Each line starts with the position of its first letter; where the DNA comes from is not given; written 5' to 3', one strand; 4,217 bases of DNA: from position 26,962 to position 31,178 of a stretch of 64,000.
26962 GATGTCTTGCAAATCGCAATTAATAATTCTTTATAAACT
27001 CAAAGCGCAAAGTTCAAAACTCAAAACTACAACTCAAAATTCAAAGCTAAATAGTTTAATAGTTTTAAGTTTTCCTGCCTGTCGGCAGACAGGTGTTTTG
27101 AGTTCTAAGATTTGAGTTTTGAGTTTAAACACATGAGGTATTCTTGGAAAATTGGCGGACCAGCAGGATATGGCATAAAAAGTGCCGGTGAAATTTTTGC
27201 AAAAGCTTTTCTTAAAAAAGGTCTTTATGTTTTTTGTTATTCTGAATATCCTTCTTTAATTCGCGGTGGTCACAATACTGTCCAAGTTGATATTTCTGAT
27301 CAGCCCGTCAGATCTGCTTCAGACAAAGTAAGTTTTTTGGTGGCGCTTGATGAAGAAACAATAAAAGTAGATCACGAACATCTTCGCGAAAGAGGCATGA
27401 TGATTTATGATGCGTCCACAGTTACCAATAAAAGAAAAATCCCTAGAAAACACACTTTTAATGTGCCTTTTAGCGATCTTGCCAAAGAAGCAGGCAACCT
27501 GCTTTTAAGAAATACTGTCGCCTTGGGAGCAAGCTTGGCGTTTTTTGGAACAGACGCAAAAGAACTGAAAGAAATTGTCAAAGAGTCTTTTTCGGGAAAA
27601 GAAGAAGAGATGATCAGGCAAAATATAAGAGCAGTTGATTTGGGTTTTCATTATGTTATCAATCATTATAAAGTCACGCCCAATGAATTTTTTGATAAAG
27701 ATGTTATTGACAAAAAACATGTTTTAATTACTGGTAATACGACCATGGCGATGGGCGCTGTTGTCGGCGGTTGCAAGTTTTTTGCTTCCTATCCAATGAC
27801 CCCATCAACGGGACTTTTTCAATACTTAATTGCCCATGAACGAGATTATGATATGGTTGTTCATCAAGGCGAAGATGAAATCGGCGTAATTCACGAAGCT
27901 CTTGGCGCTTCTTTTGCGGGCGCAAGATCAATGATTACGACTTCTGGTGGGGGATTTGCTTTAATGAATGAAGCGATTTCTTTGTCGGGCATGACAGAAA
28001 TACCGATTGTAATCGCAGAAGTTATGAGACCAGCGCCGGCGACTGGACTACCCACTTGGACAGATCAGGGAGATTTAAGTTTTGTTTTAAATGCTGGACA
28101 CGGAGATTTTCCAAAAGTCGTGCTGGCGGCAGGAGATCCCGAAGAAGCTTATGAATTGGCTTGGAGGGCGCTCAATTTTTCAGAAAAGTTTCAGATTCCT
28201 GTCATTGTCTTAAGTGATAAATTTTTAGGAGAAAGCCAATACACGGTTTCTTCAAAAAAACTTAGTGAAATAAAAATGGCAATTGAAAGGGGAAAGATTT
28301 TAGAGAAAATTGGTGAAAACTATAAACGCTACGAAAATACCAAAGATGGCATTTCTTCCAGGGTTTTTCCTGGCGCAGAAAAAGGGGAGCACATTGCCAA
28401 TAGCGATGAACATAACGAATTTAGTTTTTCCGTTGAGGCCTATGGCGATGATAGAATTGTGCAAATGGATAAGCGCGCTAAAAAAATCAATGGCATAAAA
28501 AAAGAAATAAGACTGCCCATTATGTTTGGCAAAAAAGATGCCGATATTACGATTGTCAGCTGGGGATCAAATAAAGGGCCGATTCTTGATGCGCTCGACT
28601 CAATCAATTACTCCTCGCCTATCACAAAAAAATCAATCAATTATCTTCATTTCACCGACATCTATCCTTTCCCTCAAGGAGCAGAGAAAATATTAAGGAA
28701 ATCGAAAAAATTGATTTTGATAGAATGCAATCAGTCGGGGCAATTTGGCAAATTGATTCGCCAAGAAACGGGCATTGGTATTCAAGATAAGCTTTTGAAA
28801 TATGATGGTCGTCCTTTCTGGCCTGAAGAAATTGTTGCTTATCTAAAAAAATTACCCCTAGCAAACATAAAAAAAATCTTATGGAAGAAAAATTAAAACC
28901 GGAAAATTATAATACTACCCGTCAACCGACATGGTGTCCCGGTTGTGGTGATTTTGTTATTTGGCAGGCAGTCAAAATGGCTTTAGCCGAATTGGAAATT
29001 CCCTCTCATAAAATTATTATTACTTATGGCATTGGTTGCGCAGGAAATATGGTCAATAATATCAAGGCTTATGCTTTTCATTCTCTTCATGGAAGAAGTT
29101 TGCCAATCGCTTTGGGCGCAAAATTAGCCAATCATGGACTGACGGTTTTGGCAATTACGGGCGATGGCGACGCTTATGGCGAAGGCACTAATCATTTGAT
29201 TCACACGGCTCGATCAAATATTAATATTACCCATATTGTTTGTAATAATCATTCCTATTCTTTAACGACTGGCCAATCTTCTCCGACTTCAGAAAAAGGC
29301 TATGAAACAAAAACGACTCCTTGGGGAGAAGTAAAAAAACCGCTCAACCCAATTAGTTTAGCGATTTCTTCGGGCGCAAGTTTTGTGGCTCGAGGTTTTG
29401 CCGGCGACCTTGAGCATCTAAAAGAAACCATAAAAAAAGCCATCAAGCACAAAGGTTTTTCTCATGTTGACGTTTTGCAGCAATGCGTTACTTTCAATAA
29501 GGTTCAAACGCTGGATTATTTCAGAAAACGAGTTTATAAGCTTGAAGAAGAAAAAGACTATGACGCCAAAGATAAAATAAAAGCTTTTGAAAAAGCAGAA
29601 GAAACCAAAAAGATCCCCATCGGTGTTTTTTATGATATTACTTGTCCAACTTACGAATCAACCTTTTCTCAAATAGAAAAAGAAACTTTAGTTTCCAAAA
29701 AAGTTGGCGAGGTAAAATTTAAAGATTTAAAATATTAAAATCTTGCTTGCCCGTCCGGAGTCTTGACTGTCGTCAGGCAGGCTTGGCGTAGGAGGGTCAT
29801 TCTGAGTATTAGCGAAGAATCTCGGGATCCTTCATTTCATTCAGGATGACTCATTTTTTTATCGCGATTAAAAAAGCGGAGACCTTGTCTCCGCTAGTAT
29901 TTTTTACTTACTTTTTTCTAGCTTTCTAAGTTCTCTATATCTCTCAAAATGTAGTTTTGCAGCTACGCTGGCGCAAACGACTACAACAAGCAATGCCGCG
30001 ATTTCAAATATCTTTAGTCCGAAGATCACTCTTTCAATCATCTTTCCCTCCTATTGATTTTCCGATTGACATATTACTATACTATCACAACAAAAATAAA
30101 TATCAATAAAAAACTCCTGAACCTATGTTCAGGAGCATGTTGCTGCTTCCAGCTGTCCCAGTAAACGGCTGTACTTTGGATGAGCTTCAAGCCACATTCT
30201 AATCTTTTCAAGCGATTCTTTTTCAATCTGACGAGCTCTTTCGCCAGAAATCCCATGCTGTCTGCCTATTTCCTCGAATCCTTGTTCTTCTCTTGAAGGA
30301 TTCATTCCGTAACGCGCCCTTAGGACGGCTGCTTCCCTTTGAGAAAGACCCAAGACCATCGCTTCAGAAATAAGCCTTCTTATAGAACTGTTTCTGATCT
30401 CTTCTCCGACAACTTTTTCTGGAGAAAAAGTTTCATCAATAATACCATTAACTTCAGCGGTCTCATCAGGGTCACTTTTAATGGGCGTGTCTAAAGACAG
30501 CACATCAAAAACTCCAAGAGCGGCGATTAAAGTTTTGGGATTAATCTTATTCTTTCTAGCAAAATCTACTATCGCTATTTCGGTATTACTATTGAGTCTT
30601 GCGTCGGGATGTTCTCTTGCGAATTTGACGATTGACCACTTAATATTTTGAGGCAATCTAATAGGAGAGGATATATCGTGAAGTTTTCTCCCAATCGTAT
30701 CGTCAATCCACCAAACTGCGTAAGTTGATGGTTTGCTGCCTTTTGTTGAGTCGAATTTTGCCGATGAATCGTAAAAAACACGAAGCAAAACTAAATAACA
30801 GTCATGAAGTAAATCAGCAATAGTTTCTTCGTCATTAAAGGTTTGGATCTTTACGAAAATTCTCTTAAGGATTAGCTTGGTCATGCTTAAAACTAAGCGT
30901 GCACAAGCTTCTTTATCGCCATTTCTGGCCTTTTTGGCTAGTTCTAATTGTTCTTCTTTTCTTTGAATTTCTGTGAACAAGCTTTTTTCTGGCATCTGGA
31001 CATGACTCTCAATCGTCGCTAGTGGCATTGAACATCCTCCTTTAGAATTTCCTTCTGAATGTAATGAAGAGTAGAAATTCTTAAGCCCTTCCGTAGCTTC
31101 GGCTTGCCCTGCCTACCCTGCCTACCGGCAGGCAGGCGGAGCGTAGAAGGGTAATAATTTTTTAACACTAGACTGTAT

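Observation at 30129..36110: Three divergent sigma-70 paralogs flanking a 1.8-kb ORF-free region packed with promoter+terminator small-RNA units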

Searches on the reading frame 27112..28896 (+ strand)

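Call 15: search_protein_families(library=pfam, proteins=[window:27112-28896:+], max_evalue=0.01)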
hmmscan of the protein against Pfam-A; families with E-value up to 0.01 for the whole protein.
window:27112-28896:+ (594 aa): 2 families
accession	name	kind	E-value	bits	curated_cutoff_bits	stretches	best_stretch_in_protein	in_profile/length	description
PF01855.24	POR_N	-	2.4e-51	175.2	27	1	215-399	2-185/231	Pyruvate flavodoxin/ferredoxin oxidoreductase, thiamine diP-bdg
PF01558.24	POR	-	4.4e-37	128.3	27.4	1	18-179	1-172/173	Pyruvate ferredoxin/flavodoxin oxidoreductase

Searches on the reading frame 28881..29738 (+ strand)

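Call 15: search_protein_families(library=pfam, proteins=[window:28881-29738:+], max_evalue=0.01)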
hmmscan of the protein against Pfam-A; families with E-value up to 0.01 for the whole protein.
window:28881-29738:+ (285 aa): 2 families
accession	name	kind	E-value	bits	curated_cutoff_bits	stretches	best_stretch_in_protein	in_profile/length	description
PF02775.26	TPP_enzyme_C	-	9.8e-31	107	21.9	1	63-198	23-151/151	Thiamine pyrophosphate enzyme, C-terminal TPP binding domain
PF12367.13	PFO_beta_C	-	5.8e-22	78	24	1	202-266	1-65/66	Pyruvate ferredoxin oxidoreductase beta subunit C terminal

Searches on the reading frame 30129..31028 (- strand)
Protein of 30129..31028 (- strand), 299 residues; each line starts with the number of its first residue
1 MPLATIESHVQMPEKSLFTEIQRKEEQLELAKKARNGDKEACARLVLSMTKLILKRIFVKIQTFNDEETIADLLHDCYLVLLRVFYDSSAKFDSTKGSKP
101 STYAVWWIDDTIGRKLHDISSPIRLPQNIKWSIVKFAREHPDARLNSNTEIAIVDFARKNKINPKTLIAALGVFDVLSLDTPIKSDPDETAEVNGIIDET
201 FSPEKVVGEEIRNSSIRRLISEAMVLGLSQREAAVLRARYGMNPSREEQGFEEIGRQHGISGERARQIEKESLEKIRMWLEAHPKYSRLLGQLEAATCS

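Call 15: search_protein_families(library=pfam, proteins=[window:30129-31028:-], max_evalue=0.01)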
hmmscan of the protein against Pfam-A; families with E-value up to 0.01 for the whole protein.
window:30129-31028:- (299 aa): 2 families
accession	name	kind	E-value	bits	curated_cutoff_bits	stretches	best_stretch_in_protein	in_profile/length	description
PF04545.22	Sigma70_r4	-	1.1e-10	41.3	24.1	1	227-277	4-49/50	Sigma-70, region 4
PF04542.20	Sigma70_r2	-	0.00066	19.9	24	1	64-112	17-61/71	Sigma-70 region 2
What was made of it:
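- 30129..31028 (-): sigma1: divergent sigma-70 family gene (299 aa). Pfam finds Sigma70_r4 at 1e-10 and a weak r2 (call 15).
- Checked: Pfam (call 15) finds Sigma70_r4 plus a weak r2 in 30129-31028(-).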

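Call 65: find_homologous_proteins(query=window:30129-31028:-, max_evalue=1e-10)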
Query window:30129-31028:- (299 aa): 43 proteins with E <= 1e-10 among 1660 candidates.
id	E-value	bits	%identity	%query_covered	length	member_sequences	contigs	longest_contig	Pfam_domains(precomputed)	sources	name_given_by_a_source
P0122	1.4e-192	656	100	100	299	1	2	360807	PF04545.23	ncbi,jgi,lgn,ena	ncbi:MAG: sigma-70 family RNA polymerase sigma factor [Candidatus Paceibacterota bacterium]|jgi:RNA 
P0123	5.4e-130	451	70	100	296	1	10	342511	PF04545.23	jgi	jgi:RNA polymerase sigma factor (sigma-70 family)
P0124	1.6e-128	446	69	100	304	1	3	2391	PF04545.23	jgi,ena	-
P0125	2.2e-124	433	66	100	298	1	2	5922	PF04545.23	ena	-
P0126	5.7e-124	431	66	100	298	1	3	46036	PF04545.23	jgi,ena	-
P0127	4.6e-18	84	31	85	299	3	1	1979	PF04545.23,PF00140.26,PF04542.21,PF04539.23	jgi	jgi:RNA polymerase primary sigma factor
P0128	7.0e-18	83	31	85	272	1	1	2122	PF04545.23,PF04542.21,PF04539.23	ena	-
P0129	2.3e-17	82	31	87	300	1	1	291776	PF04545.23,PF00140.26,PF04542.21,PF04539.23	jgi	jgi:RNA polymerase primary sigma factor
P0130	4.6e-17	81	32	85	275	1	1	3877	PF04545.23,PF04542.21,PF04539.23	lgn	-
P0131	1.2e-16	79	32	88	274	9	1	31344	PF04545.23,PF04542.21,PF04539.23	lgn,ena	-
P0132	5.0e-16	77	34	69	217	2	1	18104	PF04545.23,PF04542.21,PF04539.23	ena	-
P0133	5.4e-16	77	31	88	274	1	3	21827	PF04545.23,PF04542.21,PF04539.23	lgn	-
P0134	7.3e-16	77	30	85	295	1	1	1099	PF04545.23,PF00140.26,PF04542.21,PF04539.23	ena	-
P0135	1.0e-15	76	30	84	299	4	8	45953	PF04545.23,PF00140.26,PF04542.21,PF04539.23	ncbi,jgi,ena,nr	ncbi:RNA polymerase subunit sigma [Candidatus Poribacteria bacterium]|jgi:RNA polymerase primary sig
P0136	1.8e-15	75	29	85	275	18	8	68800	PF04545.23,PF04542.21,PF04539.23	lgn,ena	-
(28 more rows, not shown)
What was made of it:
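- Tried and rejected: Homolog search with sigma1: the same four species, then a gap to 31% (call 65).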
